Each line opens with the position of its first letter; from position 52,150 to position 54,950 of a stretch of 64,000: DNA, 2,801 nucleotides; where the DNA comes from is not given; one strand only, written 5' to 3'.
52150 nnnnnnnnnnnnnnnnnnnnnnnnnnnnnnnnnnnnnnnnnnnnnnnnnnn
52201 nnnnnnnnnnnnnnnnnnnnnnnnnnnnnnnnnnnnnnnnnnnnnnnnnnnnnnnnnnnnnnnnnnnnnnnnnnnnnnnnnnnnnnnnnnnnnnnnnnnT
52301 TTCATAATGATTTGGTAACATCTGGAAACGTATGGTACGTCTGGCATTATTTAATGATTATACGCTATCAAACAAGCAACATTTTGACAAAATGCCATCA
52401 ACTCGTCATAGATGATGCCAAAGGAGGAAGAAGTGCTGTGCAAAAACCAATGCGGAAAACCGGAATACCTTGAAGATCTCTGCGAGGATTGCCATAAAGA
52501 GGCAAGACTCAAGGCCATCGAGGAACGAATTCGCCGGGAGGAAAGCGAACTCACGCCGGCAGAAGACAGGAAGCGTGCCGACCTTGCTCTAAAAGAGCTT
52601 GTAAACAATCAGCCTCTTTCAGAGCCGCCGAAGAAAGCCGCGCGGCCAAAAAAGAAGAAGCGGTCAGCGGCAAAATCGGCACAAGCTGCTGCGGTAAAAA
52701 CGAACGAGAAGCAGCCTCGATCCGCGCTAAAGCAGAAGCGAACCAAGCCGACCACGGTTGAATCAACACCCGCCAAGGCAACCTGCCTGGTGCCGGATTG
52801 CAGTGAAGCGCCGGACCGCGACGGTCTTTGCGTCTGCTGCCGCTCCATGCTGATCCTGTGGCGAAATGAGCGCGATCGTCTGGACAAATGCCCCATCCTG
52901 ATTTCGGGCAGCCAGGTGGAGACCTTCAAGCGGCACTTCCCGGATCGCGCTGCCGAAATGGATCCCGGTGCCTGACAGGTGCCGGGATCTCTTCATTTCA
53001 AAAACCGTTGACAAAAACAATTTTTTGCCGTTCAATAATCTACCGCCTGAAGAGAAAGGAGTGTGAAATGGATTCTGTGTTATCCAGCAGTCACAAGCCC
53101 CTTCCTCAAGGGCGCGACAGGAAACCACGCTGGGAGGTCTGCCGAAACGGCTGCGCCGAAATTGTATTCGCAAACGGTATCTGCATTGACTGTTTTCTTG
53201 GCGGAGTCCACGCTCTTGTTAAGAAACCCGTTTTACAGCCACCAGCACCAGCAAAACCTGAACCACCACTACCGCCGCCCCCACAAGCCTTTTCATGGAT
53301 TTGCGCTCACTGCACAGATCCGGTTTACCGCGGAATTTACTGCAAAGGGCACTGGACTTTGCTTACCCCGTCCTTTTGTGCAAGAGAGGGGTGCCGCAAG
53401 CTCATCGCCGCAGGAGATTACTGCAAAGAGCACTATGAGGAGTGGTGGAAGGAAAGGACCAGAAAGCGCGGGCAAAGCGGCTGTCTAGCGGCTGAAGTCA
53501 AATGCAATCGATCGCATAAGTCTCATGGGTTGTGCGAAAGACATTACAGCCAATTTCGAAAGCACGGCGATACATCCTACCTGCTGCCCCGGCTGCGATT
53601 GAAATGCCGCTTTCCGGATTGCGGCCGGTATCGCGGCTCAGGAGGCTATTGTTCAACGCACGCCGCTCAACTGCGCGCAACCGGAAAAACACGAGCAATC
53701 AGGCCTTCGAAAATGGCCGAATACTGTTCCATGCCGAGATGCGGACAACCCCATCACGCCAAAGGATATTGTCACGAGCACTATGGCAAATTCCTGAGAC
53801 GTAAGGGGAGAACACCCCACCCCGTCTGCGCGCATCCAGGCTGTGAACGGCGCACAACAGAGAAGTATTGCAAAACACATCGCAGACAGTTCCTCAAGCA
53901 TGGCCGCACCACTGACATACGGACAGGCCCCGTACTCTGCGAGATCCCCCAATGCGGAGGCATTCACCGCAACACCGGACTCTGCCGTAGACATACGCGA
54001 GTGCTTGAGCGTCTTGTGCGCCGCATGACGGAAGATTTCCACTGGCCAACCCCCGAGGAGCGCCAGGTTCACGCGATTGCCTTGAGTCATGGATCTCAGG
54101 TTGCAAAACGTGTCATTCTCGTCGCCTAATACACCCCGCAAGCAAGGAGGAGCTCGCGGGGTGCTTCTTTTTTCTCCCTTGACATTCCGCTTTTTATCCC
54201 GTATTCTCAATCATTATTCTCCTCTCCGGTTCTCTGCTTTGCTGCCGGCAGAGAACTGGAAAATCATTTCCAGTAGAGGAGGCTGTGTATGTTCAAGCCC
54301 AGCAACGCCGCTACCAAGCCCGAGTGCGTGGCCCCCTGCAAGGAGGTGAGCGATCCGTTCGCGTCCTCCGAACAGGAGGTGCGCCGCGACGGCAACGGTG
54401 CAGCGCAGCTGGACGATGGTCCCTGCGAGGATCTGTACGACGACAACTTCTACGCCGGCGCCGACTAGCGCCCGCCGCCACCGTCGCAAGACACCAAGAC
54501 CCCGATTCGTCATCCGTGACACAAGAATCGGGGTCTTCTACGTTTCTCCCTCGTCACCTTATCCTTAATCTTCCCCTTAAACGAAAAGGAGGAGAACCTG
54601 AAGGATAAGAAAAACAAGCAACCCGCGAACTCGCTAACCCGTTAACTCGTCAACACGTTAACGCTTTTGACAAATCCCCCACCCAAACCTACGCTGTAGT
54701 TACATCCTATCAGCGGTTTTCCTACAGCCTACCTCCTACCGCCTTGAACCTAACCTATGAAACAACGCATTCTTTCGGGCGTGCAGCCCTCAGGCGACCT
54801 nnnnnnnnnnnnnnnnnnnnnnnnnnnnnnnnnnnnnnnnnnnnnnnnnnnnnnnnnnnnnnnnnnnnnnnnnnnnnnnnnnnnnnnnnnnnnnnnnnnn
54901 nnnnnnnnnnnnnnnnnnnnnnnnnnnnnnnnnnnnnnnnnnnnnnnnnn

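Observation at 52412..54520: GC-rich locus: two proteins built from a repeated Cys4/Cys3His module plus a tightly regulated 59-aa acidic Cys peptide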

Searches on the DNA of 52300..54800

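Call 88: search_rna_families(source=window, start=52300, end=54800, threshold=evalue, max_evalue=1)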
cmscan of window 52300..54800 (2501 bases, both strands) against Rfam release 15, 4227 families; matches with E-value up to 1: 0.
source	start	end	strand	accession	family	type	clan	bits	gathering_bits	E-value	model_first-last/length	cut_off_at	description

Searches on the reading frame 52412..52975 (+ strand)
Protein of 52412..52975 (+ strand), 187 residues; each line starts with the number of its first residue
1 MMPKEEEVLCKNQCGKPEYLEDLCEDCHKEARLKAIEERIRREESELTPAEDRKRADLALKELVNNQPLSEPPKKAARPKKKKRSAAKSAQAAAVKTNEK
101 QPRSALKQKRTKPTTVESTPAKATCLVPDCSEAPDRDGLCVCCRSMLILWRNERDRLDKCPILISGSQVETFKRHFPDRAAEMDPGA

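Call 4: search_protein_families(library=pfam, proteins=[window:52412-52975:+], max_evalue=1)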
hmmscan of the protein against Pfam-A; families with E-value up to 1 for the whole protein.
window:52412-52975:+ (187 aa): 5 families
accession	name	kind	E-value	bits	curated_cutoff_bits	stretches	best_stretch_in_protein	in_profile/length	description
PF02711.19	Pap_E4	-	0.023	16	27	1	63-122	15-77/96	E4 protein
PF08214.17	HAT_KAT11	-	0.059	13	22.5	1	16-113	228-323/350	Histone acetylation protein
PF03285.20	Paralemmin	-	0.11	12.4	27.3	1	28-103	58-127/333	Paralemmin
PF11471.13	Sugarporin_N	-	0.19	12.5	25.7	1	30-55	3-28/31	Maltoporin periplasmic N-terminal extension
PF09531.15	Ndc1_Nup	-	0.42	9.7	29.8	1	32-119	342-427/607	Nucleoporin protein Ndc1-Nup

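Call 5: search_protein_families(library=phrogs, proteins=[window:52412-52975:+], max_evalue=1)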
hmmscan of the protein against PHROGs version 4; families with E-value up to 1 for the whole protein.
window:52412-52975:+ (187 aa): 2 families
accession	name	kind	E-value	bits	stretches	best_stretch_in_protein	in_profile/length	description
phrog_14384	-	unknown function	0.1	13.8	1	99-122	12-35/58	-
phrog_31160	-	unknown function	0.54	11.4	0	31-54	32-55/86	-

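Call 6: search_protein_families(library=ncbifam, proteins=[window:52412-52975:+], max_evalue=1)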
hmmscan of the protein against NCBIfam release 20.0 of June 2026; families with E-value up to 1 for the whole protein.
window:52412-52975:+ (187 aa): 2 families
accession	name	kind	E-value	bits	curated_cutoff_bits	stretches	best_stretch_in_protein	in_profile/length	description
NF040582.1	STY4528_fam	equivalog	0.1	12.6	130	1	21-121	148-253/323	STY4528 family pathogenicity island replication protein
TIGR01554.3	major_cap_HK97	equivalog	0.12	11.5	27.5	1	29-128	37-117/385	phage major capsid protein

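Call 31: find_homologous_proteins(query=window:52412-52975:+, max_evalue=1)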
Query window:52412-52975:+ (187 aa): 1 proteins with E <= 1 among 128 candidates.
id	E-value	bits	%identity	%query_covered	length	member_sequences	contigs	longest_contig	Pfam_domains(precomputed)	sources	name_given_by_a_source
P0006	3.2e-111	388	99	96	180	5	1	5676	-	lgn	-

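Call 76: search_protein_families(library=padloc, proteins=[window:52412-52975:+], max_evalue=0.1)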
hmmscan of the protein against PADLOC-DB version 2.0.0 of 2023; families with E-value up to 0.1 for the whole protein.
window:52412-52975:+ (187 aa): 0 families
